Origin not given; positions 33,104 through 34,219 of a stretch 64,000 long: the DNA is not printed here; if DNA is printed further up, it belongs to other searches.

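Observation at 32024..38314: Tightly coupled five-gene operon of unknown function: beta-propeller, KaiC-like ATPase with degenerate P-loop, 527-aa orphan, acidic coiled coil, and an insertion-split xylose-isomerase-like TIM barrel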

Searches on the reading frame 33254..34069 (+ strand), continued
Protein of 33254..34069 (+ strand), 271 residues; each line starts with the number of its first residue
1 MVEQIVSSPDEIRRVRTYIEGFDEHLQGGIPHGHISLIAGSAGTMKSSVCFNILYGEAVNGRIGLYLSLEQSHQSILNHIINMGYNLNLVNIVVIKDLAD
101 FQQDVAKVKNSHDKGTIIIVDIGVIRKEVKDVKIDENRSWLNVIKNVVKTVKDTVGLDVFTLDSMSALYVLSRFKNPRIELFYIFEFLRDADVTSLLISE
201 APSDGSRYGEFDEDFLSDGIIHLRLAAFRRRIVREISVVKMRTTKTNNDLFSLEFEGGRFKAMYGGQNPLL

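Call 66: search_solved_structures(query=window:33254-34069:+, max_evalue=0.001, show_alignments=2)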
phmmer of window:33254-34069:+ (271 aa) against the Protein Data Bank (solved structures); distinct sequences matched with E-value up to 0.001: 45.
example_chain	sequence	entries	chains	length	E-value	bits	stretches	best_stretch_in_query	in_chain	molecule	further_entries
8zn5_B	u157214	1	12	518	1.6e-23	86.5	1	12-122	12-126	KaiC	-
8db3_A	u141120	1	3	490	9.4e-19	70.8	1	16-110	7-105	Circadian clock protein KaiC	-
8fwi_A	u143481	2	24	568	1.6e-18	70.1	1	16-110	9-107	Circadian clock protein KaiC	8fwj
8dba_A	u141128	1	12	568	1.9e-18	69.8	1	16-110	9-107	Circadian clock protein KaiC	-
5jwq_A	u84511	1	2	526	3.6e-17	65.7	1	8-89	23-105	Circadian clock protein kinase KaiC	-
7dy1_A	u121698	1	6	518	4.9e-17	65.2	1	8-88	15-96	Circadian clock protein kinase KaiC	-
4o0m_A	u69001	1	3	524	5.1e-17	65.2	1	8-88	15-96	Circadian clock protein kinase KaiC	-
5jwo_A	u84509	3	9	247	4.3e-15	58.8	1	10-89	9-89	Circadian clock protein kinase KaiC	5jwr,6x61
8jon_A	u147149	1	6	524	7.3e-15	58.1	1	10-88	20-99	Circadian clock oscillator protein KaiC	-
3k09_A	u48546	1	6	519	2.3e-14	56.4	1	10-88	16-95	Circadian clock protein kinase kaiC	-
7s65_A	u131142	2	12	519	5.2e-14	55.3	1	10-88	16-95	Circadian clock protein kinase KaiC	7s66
8zn7_D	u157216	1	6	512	5.8e-14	55.2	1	7-90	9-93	KaiC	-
3k0f_A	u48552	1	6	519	6.2e-14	55.1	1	10-88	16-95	Circadian clock protein kinase KaiC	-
7dyk_A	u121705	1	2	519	6.3e-14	55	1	10-88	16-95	Circadian clock protein kinase KaiC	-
7x1z_A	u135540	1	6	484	6.6e-14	55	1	12-87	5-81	Circadian clock oscillator protein KaiC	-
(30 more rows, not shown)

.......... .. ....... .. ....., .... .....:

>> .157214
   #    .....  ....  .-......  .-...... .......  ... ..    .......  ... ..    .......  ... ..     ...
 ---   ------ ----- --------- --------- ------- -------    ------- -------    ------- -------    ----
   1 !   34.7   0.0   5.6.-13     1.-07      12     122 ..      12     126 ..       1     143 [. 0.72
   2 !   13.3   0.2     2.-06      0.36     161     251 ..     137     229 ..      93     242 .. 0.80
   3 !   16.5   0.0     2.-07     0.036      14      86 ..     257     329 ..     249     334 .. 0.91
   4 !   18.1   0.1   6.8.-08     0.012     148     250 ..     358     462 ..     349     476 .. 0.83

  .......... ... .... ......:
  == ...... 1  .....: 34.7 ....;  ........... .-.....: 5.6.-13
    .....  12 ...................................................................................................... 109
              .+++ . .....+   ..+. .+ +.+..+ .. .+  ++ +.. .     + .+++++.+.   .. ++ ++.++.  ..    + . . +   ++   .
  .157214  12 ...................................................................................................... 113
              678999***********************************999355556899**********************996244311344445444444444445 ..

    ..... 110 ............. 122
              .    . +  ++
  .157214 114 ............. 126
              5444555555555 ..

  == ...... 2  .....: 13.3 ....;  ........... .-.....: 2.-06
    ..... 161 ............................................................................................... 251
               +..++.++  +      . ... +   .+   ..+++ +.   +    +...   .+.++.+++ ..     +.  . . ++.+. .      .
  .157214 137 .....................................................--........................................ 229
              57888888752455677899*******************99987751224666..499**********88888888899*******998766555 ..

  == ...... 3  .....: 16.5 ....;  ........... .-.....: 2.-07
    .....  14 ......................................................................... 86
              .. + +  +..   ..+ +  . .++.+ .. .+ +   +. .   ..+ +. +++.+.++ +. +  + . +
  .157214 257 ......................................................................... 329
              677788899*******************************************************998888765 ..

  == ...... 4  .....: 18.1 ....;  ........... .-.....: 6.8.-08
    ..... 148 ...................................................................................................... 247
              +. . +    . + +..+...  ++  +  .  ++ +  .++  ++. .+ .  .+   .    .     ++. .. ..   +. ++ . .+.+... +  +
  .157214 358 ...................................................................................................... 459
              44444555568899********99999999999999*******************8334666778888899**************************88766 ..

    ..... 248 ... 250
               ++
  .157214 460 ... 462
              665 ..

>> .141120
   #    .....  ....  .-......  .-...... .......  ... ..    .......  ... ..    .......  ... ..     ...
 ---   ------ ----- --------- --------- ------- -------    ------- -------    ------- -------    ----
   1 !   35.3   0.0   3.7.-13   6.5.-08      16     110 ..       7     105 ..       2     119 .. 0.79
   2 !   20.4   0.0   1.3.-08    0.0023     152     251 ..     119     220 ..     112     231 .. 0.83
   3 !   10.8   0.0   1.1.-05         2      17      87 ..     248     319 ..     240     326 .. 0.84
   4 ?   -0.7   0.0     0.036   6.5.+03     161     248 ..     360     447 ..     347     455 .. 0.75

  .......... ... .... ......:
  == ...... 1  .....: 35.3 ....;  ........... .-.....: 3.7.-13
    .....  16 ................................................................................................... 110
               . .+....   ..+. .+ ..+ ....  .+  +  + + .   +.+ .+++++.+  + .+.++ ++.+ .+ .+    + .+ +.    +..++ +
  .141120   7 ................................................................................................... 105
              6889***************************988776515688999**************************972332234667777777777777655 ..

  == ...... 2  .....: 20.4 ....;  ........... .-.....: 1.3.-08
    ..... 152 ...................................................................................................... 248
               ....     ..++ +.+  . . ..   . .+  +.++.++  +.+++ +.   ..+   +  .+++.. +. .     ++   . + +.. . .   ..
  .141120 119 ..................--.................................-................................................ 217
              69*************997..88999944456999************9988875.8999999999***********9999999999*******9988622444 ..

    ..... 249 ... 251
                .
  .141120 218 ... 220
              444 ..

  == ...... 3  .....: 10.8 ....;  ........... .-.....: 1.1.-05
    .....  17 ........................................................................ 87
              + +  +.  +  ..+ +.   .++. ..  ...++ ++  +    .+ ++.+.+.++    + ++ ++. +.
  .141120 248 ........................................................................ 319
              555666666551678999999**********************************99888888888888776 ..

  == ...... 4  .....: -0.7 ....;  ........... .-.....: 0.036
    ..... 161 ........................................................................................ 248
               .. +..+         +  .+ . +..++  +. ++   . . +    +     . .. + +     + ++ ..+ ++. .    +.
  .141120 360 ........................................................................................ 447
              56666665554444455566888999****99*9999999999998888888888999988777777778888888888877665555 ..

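Call 67: find_related_loci(query=window:33254-34069:+, collection=metagenome_contigs, flank=6000)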
Query window:33254-34069:+ (271 aa) in metagenome_contigs; peptide patterns used: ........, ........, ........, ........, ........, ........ (x = any residue, [..] = any of these).
147 stretches matched a pattern; 46 encode a relative of the query (tblastn E <= 1e-3); 46 distinct loci.
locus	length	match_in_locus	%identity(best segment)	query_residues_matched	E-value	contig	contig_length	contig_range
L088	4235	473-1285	64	1-271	4e-123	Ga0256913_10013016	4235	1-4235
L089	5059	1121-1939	62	2-271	1e-117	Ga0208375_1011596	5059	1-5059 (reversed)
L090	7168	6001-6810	62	2-271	3e-115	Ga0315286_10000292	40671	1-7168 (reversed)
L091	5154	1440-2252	61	1-271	5e-115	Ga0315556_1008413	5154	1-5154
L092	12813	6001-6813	60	1-271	7e-115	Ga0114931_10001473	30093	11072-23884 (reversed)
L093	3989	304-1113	62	1-271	3e-116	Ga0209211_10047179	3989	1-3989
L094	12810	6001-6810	61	1-271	9e-114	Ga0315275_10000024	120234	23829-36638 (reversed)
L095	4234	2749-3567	62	2-271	8e-115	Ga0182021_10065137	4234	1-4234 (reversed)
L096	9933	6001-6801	62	5-271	6e-114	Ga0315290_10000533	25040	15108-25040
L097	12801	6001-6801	61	5-271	2e-113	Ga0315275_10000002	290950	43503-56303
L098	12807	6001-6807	61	2-271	1e-113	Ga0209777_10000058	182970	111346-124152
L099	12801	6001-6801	61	5-271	9e-113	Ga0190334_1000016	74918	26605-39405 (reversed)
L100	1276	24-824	62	5-271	4e-122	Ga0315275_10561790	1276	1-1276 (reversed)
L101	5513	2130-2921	61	6-269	2e-112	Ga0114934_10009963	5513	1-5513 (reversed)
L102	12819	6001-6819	61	2-271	2e-112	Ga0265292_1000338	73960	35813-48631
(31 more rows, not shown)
